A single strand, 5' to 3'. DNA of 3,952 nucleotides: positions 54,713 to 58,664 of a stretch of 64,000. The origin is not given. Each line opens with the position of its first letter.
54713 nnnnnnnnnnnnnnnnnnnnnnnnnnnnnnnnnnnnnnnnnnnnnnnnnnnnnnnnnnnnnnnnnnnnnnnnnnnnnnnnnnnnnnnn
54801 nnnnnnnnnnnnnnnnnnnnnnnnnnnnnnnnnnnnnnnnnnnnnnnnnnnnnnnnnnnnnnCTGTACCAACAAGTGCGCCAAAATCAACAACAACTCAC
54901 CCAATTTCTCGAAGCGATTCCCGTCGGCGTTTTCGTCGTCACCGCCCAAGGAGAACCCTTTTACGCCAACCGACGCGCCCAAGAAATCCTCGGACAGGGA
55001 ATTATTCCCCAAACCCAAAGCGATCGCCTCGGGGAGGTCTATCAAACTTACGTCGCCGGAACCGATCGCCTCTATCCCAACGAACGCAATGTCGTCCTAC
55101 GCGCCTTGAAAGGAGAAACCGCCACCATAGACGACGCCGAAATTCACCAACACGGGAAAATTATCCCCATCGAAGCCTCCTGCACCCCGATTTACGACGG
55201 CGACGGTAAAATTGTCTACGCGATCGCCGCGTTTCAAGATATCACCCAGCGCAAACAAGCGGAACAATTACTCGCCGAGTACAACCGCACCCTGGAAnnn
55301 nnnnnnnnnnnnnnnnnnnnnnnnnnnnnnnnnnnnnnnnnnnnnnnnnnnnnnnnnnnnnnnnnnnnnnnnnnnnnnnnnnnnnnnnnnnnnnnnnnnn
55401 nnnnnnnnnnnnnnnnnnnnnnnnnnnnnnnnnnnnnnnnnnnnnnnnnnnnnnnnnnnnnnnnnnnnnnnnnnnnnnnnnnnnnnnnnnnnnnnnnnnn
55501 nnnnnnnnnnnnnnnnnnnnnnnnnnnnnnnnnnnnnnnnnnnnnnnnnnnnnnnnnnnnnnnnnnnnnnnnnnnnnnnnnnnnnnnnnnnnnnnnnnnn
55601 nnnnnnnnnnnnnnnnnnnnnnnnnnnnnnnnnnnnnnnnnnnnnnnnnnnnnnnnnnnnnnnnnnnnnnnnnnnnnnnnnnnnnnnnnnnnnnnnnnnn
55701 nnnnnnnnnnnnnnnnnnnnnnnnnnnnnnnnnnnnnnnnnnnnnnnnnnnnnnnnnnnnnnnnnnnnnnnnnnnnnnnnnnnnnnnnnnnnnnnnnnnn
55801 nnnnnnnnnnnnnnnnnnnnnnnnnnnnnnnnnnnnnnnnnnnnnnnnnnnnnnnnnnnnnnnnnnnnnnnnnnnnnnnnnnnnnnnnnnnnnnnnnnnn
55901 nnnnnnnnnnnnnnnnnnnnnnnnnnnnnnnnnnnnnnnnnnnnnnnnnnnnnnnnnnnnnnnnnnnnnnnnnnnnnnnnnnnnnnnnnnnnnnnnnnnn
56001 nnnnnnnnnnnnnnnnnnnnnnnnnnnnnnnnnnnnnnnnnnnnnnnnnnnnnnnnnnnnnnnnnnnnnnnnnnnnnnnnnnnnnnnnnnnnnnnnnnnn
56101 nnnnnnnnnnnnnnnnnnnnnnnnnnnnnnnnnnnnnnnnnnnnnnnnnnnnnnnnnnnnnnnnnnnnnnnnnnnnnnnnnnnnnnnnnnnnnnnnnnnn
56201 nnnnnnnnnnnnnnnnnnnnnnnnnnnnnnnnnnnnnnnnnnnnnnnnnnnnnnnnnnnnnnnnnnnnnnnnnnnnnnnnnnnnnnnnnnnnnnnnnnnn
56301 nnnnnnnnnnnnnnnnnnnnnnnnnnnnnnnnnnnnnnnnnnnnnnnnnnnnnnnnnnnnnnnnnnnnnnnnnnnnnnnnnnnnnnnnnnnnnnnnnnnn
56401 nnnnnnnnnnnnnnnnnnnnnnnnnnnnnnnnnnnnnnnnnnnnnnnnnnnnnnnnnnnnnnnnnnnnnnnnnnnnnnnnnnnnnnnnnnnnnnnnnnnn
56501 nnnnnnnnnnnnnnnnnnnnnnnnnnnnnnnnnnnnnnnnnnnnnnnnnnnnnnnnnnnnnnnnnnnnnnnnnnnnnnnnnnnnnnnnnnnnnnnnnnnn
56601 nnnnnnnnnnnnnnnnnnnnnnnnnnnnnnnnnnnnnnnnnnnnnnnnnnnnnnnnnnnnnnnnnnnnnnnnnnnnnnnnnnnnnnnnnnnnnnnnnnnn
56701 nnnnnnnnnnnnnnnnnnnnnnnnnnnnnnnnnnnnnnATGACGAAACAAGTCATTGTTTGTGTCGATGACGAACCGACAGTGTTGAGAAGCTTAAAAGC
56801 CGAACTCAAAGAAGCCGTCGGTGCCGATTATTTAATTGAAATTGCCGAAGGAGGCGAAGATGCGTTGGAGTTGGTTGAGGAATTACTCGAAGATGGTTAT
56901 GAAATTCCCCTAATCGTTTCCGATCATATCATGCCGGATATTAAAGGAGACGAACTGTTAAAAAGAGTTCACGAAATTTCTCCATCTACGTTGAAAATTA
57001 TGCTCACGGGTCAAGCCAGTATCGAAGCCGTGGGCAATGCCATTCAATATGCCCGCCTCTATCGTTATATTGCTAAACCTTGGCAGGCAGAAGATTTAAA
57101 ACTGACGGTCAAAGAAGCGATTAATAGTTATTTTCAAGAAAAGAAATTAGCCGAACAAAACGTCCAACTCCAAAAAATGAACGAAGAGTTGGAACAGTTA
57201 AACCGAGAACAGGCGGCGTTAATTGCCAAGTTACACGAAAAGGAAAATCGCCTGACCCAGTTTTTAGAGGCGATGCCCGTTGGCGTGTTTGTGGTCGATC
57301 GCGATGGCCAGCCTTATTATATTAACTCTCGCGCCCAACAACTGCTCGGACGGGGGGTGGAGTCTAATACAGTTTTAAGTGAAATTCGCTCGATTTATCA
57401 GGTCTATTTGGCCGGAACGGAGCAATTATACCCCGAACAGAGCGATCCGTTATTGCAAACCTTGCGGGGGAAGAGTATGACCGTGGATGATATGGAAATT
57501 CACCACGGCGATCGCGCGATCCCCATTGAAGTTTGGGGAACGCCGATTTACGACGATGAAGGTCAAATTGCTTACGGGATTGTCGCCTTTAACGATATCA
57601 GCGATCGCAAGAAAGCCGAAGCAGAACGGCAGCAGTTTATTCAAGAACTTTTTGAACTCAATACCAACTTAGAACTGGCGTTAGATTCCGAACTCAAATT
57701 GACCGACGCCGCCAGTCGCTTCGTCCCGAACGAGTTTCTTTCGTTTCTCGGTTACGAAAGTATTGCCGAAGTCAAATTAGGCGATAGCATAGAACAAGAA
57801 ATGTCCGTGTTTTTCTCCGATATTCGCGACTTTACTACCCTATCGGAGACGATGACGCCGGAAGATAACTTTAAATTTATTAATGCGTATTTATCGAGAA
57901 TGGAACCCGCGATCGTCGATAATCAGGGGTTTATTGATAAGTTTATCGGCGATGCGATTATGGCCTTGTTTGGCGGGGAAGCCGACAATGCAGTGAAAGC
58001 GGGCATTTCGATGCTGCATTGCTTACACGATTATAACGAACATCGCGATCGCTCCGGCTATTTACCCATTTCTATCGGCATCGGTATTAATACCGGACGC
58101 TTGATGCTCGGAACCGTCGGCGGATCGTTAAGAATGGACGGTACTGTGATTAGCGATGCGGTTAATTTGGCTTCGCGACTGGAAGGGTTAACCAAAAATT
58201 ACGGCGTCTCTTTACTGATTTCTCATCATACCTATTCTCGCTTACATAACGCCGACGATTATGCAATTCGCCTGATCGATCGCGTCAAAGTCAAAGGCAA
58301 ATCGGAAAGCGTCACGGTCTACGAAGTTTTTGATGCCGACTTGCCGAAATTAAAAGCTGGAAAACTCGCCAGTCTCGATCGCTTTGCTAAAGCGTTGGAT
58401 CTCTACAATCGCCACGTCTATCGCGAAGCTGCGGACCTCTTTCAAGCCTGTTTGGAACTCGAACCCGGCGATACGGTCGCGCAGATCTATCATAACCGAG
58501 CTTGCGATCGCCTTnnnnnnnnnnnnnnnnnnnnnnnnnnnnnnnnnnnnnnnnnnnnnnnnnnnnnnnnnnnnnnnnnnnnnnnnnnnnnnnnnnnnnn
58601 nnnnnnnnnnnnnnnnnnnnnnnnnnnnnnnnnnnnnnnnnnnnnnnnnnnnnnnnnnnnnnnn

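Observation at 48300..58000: Mosaic similarity between the HstK paralogues, and one PAS module shared by three proteins of the operon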

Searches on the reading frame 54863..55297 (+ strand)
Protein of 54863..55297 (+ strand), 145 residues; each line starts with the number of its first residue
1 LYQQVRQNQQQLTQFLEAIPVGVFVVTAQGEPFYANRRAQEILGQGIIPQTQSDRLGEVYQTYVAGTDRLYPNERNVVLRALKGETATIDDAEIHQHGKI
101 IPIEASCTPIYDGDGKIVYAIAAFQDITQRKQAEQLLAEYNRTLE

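Call 53: predict_structure(alignment_id=A2)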
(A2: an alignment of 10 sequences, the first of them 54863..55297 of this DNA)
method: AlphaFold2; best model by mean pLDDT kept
length: 145 residues; sequences in the alignment: 10
mean_pLDDT: 88.1   pTM: 0.77
mean pLDDT of the five models: 88.1, 87.9, 85.1, 83.6, 81.1
residues with pLDDT >= 90: 73; 70-90: 71; 50-70: 1; < 50: 0
segments of 3 or more residues with pLDDT < 50: none
pLDDT, mean of each block of 10 residues (from residue 1): 78 86 91 90 79 81 90 91 93 88 95 94 93 90 79
secondary structure, 60 per line:
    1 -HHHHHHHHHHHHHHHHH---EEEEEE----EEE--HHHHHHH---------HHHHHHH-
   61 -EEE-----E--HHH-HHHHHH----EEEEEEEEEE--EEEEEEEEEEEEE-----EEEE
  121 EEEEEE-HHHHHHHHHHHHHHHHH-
elements in order: H2-18 E22-27 E32-34 H37-43 H53-59 E62-64 H77-82 E87-96 E99-111 E117-126 H128-144
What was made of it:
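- On PAS sensors with a known cofactor (LOV flavin, FixL/DosP haem, PYP): AlphaFold model with pLDDT 88 and a five-stranded sheet with flanking helices (call 53).
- Closest known: Cytoplasmic linker PAS domains of histidine kinases. Same: Predicted PAS fold with an N-terminal A'-alpha helix and a C-terminal J-alpha helix continuous with coiled coils (pLDDT 88, call 53).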

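Call 56: fold_search(model_id=the predicted structure, library=pdb)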
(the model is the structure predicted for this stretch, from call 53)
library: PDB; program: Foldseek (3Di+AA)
matches with E <= 10: 1351; with E <= 0.001: 161
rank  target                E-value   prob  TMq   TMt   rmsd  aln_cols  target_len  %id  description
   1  9a5d_A                1.1e-06  1.00  0.60  0.17   4.5       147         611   18  Integrative model of WALK-YYCH by crosslinking MS and deep learning (released 2024-09-18)
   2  5hww_A                6.0e-06  1.00  0.62  0.69   3.2       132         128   25  Crystal structure of PAS1 complexed with 1,2,4-TMB (released 2016-03-02)
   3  9cmf_A                8.1e-06  1.00  0.66  0.15   3.7       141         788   21  Substrate bound DosP (released 2024-11-20)
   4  6zj8_A                8.1e-06  1.00  0.61  0.63   5.8       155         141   16  Structure of the PAS domain from Bordetella pertussis BvgS (released 2020-11-11)
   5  9bgv_A                9.2e-06  1.00  0.63  0.14   4.4       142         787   22  DosP R97A straight form (released 2024-11-20)
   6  8a7f_B                9.8e-06  1.00  0.59  0.27   4.3       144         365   15  Crystal structure of a chimeric LOV-Histidine kinase SB2F1-I66R mutant (asymmetrical variant, trigonal form with long  (released 2024-01-10)
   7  7r5n_A                1.1e-05  1.00  0.66  0.65   3.7       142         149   20  Crystal structure of the full-length short LOV protein PF5-LOV from Pseudomonas fluorescens (dark state) (released 2023-08-23)
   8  8a7h_A                1.1e-05  1.00  0.61  0.28   4.0       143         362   20  Crystal structure of a chimeric LOV-Histidine kinase SB2F1-I66R mutant (light state; asymmetrical variant, trigonal fo (released 2024-01-10)
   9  8bjp_AAA              1.4e-05  1.00  0.54  0.68   4.3       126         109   17  The N288D mutant cytoplasmic PAS domain of Geobacillus thermodenitrificans histidine kinase CitA (released 2023-11-15)
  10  8a7f_A                1.4e-05  1.00  0.64  0.29   4.0       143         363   20  Crystal structure of a chimeric LOV-Histidine kinase SB2F1-I66R mutant (asymmetrical variant, trigonal form with long  (released 2024-01-10)
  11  5fq1_A                1.4e-05  1.00  0.52  0.65   4.4       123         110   17  Structure of the cytoplasmic PAS domain of the Geobacillus thermodenitrificans histidine kinase CitA (released 2017-01-11)
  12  6zj8_E                1.5e-05  1.00  0.57  0.62   7.1       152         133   17  Structure of the PAS domain from Bordetella pertussis BvgS (released 2020-11-11)
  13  7a6p_A                1.6e-05  1.00  0.68  0.66   3.7       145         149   19  Structural determinants underlying the adduct lifetime in a short LOV protein PpSB2-LOV (released 2021-03-10)
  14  9bkv_B                1.8e-05  1.00  0.60  0.14   4.6       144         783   19  DosP R97A bent form (released 2024-11-20)
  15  9bkv_A                1.9e-05  1.00  0.59  0.14   5.3       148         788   22  DosP R97A bent form (released 2024-11-20)
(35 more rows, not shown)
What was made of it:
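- On PAS sensors with a known cofactor (LOV flavin, FixL/DosP haem, PYP): Foldseek probability 1.0 to many PAS structures (call 56).
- Closest known: Cytoplasmic linker PAS domains of histidine kinases. Same: Foldseek hits with TM-scores of 0.5-0.7 (call 56).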

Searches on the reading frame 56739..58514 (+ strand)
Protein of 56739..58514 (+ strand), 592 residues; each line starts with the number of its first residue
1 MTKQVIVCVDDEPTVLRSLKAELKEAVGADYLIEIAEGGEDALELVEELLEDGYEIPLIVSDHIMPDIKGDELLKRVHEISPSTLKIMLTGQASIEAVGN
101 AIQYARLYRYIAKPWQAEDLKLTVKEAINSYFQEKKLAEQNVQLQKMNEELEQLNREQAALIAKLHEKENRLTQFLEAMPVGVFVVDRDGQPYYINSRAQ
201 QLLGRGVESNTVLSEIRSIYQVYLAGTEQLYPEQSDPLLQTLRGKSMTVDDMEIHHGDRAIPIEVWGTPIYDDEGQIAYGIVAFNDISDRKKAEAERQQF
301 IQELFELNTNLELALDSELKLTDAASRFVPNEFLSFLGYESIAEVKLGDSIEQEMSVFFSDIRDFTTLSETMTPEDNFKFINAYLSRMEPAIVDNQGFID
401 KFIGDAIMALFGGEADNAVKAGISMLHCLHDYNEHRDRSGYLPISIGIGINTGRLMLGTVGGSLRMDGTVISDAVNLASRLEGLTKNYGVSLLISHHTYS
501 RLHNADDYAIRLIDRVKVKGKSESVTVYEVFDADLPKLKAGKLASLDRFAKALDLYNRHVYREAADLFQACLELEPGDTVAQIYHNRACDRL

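Call 5: search_protein_families(library=pfam, proteins=[window:56739-58514:+], max_evalue=0.01)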
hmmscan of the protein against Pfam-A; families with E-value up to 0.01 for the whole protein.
window:56739-58514:+ (592 aa): 6 families
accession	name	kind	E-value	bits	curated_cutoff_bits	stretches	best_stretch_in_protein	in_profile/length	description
PF00211.25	Guanylate_cyc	-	1.6e-19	70.6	21.9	1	353-526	7-178/183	Adenylate and Guanylate cyclase catalytic domain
PF00072.30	Response_reg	-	1.9e-14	54.2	30.2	1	6-124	1-110/111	Response regulator receiver domain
PF00989.32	PAS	-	1.3e-07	32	22.6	1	172-287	3-113/113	PAS fold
PF08448.16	PAS_4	-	9.4e-07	29.5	23.1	1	176-291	1-109/110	PAS fold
PF13188.13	PAS_8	-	2.7e-06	27.5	21.8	1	170-206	1-37/65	PAS domain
PF13426.13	PAS_9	-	5e-06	27.2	27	1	180-289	1-103/103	PAS domain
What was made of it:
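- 56739..58517 (+): REC-PAS-class III nucleotidyl cyclase (C, 592 aa). Pfam Response_reg, PAS, Guanylate_cyc (call 5).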

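Call 6: search_protein_families(library=ncbifam, proteins=[window:56739-58514:+], max_evalue=0.01)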
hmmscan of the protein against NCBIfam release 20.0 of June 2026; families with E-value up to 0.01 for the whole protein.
window:56739-58514:+ (592 aa): 50 families (the best 25 are shown)
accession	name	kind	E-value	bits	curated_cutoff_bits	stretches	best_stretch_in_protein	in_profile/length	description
NF053512.1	nitric_RR_NosR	exception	1.2e-36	126.7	400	1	6-167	1-161/422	response regulator c-di-GMP phosphodiesterase, NosR family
NF053781.1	cdiGMPphdstlr2612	equivalog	9.2e-24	83.2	1600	1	166-310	11-153/1268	Tlr1612 family c-di-GMP phosphodiesterase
NF046020.1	HisKinCckABruc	equivalog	2.7e-14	52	1000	1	3-128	749-867/868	cell cycle histidine kinase CckA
NF006900.1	PRK09390.1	equivalog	2.1e-11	43.7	255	1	2-156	2-148/203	response regulator FixJ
NF046044.1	PnpS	equivalog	6.3e-11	41.9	400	1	124-302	9-175/390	two-component system histidine kinase PnpS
TIGR00229.1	sensory_box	domain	1.3e-10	41.5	22.9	1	167-296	2-125/126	PAS domain S-box protein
NF041734.1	resp_reg_RppA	equivalog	1.1e-09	38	250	1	6-183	3-175/229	two-component system response regulator RppA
NF047874.1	MASE3_PAS_HK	subfamily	1.5e-09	37.2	560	1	126-302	230-390/655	MASE3 domain-containing sensor histidine kinase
NF052573.1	HisKinEspAMyxo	equivalog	1.8e-09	36.2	1400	1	5-124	634-746/755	serine histidine kinase EspA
NF041946.1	LuxO_transreg_Vib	equivalog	4.1e-09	35.7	800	1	32-141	22-125/463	quorum-sensing sigma-54 dependent transcriptional regulator LuxO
NF008468.0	PRK11360.1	equivalog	4.4e-09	35.3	646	1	140-297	238-387/616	two-component system sensor histidine kinase AtoS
NF045505.1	RR_RssB_Pseudo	equivalog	9.2e-09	34.8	700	1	6-175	8-162/394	two-component system response regulator RssB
TIGR01818.1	ntrC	equivalog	1.1e-08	34.3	558.6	1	7-142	2-128/463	nitrogen regulation protein NR(I)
NF052313.1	T9SS_RR_PorX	equivalog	1.3e-08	34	300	1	6-155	3-145/513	T9SS response regulator signal transducer PorX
NF008469.0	PRK11361.1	equivalog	1.8e-08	33.6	714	1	3-130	4-122/461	acetoacetate metabolism transcriptional regulator AtoC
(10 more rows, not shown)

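Call 10: find_encoding_contigs(protein=window:56739-58514:+, flank=10000, max_places=6)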
Protein window:56739-58514:+ (592 aa): 3 contigs read that carry it; 3 places shown.
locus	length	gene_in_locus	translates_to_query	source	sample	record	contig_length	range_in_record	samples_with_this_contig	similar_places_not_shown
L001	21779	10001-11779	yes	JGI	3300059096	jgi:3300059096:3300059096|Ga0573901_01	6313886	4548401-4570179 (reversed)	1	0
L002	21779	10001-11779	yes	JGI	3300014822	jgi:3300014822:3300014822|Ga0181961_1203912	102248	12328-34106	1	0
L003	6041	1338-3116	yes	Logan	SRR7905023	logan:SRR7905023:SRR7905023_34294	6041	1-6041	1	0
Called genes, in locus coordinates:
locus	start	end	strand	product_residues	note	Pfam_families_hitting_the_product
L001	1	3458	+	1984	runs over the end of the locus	PF00069:Pkinase, PF07714:PK_Tyr_Ser-Thr, PF17667:Pkinase_fungal (weak), PF13191:AAA_16, PF01590:GAF, PF13185:GAF_2, PF13492:GAF_3, PF02518:HATPase_c, +3 more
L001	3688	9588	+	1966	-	PF00069:Pkinase, PF07714:PK_Tyr_Ser-Thr, PF13191:AAA_16, PF01590:GAF, PF13185:GAF_2, PF13492:GAF_3, PF00989:PAS, PF08448:PAS_4, +3 more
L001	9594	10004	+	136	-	PF00072:Response_reg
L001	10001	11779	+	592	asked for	PF00072:Response_reg, PF00989:PAS (weak), PF08448:PAS_4 (weak), PF13188:PAS_8 (faint), PF13426:PAS_9 (faint), PF00211:Guanylate_cyc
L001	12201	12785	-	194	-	-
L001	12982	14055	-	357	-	PF18579:Raf1_HTH, PF18578:Raf1_N, PF18087:RuBisCo_chap_C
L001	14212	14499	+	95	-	PF11998:DUF3493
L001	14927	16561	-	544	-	PF07602:DUF1565, PF05048:NosD, PF13229:Beta_helix, PF05048:NosD, PF00395:SLH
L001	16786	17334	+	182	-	PF07176:DUF1400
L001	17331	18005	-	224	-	PF28072:LCTMP-like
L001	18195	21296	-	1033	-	PF04760:IF2_N, PF00009:GTP_EFTU, PF01926:MMR_HSR1, PF22042:EF-G_D2, PF03144:GTP_EFTU_D2 (faint), PF11987:IF-2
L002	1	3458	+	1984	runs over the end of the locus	PF00069:Pkinase, PF07714:PK_Tyr_Ser-Thr, PF17667:Pkinase_fungal (weak), PF13191:AAA_16, PF01590:GAF, PF13185:GAF_2, PF13492:GAF_3, PF02518:HATPase_c, +3 more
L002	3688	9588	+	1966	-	PF00069:Pkinase, PF07714:PK_Tyr_Ser-Thr, PF13191:AAA_16, PF01590:GAF, PF13185:GAF_2, PF13492:GAF_3, PF00989:PAS, PF08448:PAS_4, +3 more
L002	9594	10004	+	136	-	PF00072:Response_reg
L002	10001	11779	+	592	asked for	PF00072:Response_reg, PF00989:PAS (weak), PF08448:PAS_4 (weak), PF13188:PAS_8 (faint), PF13426:PAS_9 (faint), PF00211:Guanylate_cyc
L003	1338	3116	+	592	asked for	PF00072:Response_reg, PF00989:PAS (weak), PF08448:PAS_4 (weak), PF13188:PAS_8 (faint), PF13426:PAS_9 (faint), PF00211:Guanylate_cyc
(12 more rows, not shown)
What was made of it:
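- Tried and rejected: The look-up of C gave the source contigs (call 10).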
